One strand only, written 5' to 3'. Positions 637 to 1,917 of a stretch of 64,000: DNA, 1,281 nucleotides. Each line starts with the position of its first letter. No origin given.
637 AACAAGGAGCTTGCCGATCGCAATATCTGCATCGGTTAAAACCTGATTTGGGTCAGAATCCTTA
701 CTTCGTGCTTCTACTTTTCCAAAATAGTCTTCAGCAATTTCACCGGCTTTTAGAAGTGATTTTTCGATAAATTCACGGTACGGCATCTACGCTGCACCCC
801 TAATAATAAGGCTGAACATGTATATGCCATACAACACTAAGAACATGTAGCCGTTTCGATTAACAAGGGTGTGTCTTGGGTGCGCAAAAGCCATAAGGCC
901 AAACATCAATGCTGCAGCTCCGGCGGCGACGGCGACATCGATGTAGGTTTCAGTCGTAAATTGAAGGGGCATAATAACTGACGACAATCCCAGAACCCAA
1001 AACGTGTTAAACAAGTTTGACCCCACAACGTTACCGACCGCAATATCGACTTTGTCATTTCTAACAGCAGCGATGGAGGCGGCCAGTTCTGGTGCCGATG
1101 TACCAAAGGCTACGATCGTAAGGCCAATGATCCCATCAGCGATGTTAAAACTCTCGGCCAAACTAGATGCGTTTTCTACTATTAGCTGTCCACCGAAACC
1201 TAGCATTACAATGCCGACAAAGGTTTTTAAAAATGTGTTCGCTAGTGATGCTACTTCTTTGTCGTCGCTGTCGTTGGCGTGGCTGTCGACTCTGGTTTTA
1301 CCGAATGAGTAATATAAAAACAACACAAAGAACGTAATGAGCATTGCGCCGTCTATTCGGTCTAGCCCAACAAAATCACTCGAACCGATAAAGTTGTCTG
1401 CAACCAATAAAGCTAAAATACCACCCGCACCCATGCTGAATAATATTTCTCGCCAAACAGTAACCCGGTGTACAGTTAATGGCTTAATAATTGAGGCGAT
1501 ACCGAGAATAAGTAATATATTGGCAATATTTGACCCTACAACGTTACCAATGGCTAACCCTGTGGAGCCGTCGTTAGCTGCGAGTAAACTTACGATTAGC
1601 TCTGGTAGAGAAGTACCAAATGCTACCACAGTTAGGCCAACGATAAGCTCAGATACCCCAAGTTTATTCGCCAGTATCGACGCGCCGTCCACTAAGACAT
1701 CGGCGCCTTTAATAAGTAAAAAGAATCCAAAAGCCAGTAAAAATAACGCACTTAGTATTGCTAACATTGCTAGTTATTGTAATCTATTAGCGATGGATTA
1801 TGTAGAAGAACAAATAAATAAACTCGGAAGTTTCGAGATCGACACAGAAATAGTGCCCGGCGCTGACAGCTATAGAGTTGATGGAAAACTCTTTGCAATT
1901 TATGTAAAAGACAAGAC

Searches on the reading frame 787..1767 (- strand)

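Call 82: search_protein_families(library=pfam, proteins=[window:787-1767:-], max_evalue=0.001)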
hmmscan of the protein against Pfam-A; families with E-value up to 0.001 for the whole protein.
window:787-1767:- (326 aa): 1 family
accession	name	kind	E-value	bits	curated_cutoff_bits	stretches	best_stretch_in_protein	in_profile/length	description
PF01699.29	Na_Ca_ex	-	1.1e-58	197.9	24.9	2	7-155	2-150/151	Sodium/calcium exchanger protein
